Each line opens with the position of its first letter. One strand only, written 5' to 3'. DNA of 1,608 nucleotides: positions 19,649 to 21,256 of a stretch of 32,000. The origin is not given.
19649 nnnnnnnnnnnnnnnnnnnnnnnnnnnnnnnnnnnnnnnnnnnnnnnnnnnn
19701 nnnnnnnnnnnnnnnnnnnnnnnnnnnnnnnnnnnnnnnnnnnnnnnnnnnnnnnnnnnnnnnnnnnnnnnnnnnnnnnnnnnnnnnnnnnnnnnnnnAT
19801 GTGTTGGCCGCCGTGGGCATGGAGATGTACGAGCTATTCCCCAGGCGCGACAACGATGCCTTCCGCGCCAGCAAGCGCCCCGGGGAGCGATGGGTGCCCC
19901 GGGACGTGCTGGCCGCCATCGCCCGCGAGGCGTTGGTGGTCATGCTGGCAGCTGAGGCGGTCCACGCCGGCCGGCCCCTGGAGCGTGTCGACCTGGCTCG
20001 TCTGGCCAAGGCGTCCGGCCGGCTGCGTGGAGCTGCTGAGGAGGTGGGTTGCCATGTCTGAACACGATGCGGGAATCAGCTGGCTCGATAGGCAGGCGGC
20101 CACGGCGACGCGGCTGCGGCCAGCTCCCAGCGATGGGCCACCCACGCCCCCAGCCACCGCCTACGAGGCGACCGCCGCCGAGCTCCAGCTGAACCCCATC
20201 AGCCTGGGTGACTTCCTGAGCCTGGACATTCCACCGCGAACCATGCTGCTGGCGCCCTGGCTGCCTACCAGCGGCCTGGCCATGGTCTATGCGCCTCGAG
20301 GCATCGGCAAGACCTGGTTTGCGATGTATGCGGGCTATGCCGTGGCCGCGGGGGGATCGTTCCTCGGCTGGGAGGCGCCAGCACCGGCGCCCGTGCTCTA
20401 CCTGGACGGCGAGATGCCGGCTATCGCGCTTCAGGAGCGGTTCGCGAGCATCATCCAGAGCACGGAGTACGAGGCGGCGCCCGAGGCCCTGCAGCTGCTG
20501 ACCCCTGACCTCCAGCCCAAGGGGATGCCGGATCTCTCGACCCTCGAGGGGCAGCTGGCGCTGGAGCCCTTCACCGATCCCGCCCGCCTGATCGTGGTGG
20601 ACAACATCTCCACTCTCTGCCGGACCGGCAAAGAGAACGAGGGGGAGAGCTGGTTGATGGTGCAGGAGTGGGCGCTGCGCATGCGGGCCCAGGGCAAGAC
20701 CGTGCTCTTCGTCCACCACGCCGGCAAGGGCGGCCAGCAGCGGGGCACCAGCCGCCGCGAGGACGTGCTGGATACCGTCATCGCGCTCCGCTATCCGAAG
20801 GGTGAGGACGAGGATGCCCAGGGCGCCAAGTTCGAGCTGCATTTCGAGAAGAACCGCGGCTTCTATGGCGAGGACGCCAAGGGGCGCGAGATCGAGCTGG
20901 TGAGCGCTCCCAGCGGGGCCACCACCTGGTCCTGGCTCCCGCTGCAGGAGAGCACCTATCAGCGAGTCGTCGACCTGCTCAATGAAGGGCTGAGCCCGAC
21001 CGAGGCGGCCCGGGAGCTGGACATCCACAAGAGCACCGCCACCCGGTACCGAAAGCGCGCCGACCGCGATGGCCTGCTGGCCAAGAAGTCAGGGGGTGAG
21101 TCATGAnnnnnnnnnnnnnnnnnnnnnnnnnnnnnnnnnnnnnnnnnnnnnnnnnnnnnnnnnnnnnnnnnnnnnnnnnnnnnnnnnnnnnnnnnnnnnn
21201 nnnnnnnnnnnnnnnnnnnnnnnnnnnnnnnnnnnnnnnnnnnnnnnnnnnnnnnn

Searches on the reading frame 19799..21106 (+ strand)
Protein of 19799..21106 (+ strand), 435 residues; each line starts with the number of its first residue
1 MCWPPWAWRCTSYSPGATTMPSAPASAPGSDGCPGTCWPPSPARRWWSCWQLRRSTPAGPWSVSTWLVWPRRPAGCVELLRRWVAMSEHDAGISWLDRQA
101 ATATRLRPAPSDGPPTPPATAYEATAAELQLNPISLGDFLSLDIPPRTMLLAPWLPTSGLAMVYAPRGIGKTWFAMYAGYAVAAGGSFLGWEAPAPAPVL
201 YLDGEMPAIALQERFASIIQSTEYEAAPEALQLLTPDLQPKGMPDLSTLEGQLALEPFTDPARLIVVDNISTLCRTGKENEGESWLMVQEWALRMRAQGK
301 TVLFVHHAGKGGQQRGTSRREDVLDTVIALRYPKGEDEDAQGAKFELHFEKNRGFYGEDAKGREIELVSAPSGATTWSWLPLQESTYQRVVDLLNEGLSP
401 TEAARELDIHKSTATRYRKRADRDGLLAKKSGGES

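Call 7: search_protein_families(library=pfam, proteins=[window:19799-21106:+], max_evalue=0.01)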
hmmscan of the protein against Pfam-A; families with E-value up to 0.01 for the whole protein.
window:19799-21106:+ (435 aa): 5 families
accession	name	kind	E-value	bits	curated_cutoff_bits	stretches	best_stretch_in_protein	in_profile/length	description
PF13481.12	AAA_25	-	3.1e-27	95.9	27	1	128-313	4-195/195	AAA domain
PF13384.12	HTH_23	-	3.8e-07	30.2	24.6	1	389-426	9-46/50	Homeodomain-like domain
PF13551.12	HTH_29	-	6.3e-07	29.8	28.1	1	390-428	4-46/64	Winged helix-turn helix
PF12840.13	HTH_20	-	0.0017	18.7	27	1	389-416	8-37/51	Helix-turn-helix domain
PF13518.12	HTH_28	-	0.0037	17.8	25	1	389-433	4-50/52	Helix-turn-helix domain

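Call 19: search_protein_families(library=phrogs, proteins=[window:19799-21106:+], max_evalue=0.001)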
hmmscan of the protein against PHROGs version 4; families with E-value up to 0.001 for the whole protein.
window:19799-21106:+ (435 aa): 11 families
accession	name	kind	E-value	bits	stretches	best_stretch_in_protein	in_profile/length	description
phrog_3123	-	unknown function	4.8e-14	52.8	1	128-324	308-521/583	-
phrog_906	-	DNA, RNA and nucleotide metabolism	5.6e-14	52.8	1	143-353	512-725/872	DNA polymerase/primase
phrog_2850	-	unknown function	1.7e-08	34.9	1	154-324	154-325/465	-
phrog_6012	-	DNA, RNA and nucleotide metabolism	1.3e-07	32.2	1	158-324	148-307/447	DNA helicase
phrog_6357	-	unknown function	3.3e-07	30.9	1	153-317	26-174/321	-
phrog_19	-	DNA, RNA and nucleotide metabolism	3e-05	24.1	1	159-218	354-403/621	DnaB-like replicative helicase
phrog_2597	-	DNA, RNA and nucleotide metabolism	4.9e-05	23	1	162-318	371-524/747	DNA primase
phrog_239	-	DNA, RNA and nucleotide metabolism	9.6e-05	22.5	1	145-353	346-575/801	DNA primase/helicase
phrog_3855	-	DNA, RNA and nucleotide metabolism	0.00014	23.3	1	385-430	67-112/115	HTH DNA binding protein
phrog_243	-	DNA, RNA and nucleotide metabolism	0.00021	21.3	0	158-227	35-91/273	DnaB-like replicative helicase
phrog_664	-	DNA, RNA and nucleotide metabolism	0.00083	20.2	0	382-421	85-124/210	DNA binding protein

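Call 24: find_homologous_proteins(query=window:19799-21106:+, max_evalue=1e-10)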
Query window:19799-21106:+ (435 aa): 3543 proteins with E <= 1e-10 among 8000 candidates; the best 120 are listed.
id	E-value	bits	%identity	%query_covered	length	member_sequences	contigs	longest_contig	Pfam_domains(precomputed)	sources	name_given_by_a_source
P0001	1.2e-211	722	91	80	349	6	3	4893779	PF13384.13,PF13551.13,PF13481.13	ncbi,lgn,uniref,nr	ncbi:AAA family ATPase [Halomonas organivorans]|uniref:RNA polymerase subunit sigma-70 n=1 Tax=Halom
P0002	1.0e-153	531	73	73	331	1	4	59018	PF13481.13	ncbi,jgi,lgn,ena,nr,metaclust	ncbi:MAG: Sigma-70 region 4 type 2 [Halomonadaceae bacterium T82-2]|nr:MAG: Sigma-70 region 4 type 2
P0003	5.2e-153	528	67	80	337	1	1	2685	PF13384.13,PF13551.13,PF13481.13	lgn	-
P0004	3.1e-151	522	66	79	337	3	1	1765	PF13384.13,PF13551.13,PF13481.13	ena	-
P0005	1.1e-150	521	73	71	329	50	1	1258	PF13412.13,PF12802.14,PF13481.13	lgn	-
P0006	4.0e-150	519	67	79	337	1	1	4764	PF13384.13,PF13551.13,PF13481.13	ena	-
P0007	1.6e-148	514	73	71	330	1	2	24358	PF13412.13,PF12802.14,PF13481.13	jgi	-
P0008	1.0e-144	501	71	72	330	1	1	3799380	PF13384.13,PF13481.13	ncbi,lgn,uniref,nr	ncbi:hypothetical protein FIU88_17110 [Halomonas sp. THAF12]|uniref:AAA family ATPase n=1 Tax=Halomo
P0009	2.3e-142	493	64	80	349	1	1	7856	PF01047.29,PF13412.13,PF12802.14,PF13481.13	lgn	-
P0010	2.4e-142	493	67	79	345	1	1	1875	PF13551.13,PF13481.13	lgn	-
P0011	7.5e-133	462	67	70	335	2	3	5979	PF13481.13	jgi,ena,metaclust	metaclust:\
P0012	1.1e-132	461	66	71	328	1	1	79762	PF12840.14,PF13481.13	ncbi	ncbi:MAG: AAA family ATPase [Pseudomonadota bacterium]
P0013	2.5e-132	460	68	70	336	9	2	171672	PF13481.13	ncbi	ncbi:MAG: AAA family ATPase [Pseudomonadota bacterium]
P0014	4.3e-132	459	68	70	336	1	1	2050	PF13481.13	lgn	-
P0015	5.6e-130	452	68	69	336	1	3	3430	PF13481.13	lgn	-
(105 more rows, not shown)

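Call 25: find_encoding_contigs(protein=P0001, flank=10000, max_places=4)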
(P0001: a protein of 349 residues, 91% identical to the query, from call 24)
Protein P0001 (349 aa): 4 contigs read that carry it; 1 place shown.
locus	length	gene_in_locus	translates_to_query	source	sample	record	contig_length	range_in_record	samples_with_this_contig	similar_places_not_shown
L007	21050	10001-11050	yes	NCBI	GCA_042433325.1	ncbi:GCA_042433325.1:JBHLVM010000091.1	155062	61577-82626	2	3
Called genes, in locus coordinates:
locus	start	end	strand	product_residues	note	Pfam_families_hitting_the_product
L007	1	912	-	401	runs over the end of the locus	PF07690:MFS_1, PF00083:Sugar_tr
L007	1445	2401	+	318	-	PF00005:ABC_tran, PF13304:AAA_21 (weak)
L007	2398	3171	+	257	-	PF01061:ABC2_membrane, PF12698:ABC2_membrane_3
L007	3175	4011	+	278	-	PF14819:QueF_N, PF14489:QueF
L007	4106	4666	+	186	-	PF00881:Nitroreductase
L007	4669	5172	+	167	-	PF09500:YiiD_C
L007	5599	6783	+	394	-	PF13356:Arm-DNA-bind_3, PF22022:Phage_int_M, PF00589:Phage_integrase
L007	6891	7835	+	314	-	PF19924:DUF6387 (faint)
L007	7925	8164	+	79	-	PF12728:HTH_17 (weak)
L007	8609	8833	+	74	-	-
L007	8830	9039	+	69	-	-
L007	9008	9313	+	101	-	-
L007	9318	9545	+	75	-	-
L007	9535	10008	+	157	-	-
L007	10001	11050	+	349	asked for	PF13481:AAA_25, PF13384:HTH_23 (weak), PF13551:HTH_29 (weak)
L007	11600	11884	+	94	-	-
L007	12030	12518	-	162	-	-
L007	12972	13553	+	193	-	-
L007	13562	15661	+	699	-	-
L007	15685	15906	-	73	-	-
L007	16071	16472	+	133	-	-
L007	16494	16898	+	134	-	PF18932:DUF5681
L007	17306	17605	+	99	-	-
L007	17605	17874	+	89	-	-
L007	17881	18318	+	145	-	-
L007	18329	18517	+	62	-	PF14373:Imm_superinfect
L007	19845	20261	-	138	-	PF11964:SpoIIAA-like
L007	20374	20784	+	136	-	PF00903:Glyoxalase, PF18029:Glyoxalase_6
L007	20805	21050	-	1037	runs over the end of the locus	PF00873:ACR_tran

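Call 26: find_encoding_contigs(protein=P0008, flank=10000, max_places=3)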
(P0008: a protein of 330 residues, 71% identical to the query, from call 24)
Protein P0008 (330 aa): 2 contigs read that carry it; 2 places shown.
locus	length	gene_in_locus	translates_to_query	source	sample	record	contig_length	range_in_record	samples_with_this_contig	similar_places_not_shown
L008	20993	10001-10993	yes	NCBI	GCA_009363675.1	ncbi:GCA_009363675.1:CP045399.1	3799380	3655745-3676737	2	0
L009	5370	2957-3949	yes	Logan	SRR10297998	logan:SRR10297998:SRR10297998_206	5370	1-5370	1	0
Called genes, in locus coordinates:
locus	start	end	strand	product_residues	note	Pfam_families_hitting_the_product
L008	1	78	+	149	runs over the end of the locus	PF05130:FlgN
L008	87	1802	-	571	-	PF08448:PAS_4 (weak), PF13188:PAS_8 (weak), PF00990:GGDEF, PF00563:EAL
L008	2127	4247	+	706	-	PF03707:MHYT, PF00990:GGDEF, PF00563:EAL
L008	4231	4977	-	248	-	PF01925:TauE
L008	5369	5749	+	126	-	PF13356:Arm-DNA-bind_3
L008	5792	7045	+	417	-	PF00872:Transposase_mut, PF10551:MULE (weak)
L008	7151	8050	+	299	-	PF22022:Phage_int_M, PF00589:Phage_integrase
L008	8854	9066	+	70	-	PF12728:HTH_17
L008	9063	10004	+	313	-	PF13362:Toprim_3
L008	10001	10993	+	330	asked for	PF13481:AAA_25, PF13384:HTH_23 (weak)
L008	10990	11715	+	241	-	-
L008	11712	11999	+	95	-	-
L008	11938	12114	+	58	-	-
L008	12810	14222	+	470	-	PF01076:Mob_Pre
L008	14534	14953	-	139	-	PF00665:rve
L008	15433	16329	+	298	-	-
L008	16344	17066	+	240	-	-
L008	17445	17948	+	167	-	-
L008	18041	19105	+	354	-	PF03372:Exo_endo_phos (weak), PF12836:HHH_3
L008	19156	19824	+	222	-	PF02586:SRAP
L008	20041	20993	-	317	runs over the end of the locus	-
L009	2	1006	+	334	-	?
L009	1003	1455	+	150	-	-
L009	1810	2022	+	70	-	PF12728:HTH_17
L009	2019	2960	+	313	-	PF13362:Toprim_3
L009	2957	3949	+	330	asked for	PF13481:AAA_25, PF13384:HTH_23 (weak)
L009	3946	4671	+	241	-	-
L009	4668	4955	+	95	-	-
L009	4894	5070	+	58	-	-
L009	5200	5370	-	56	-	?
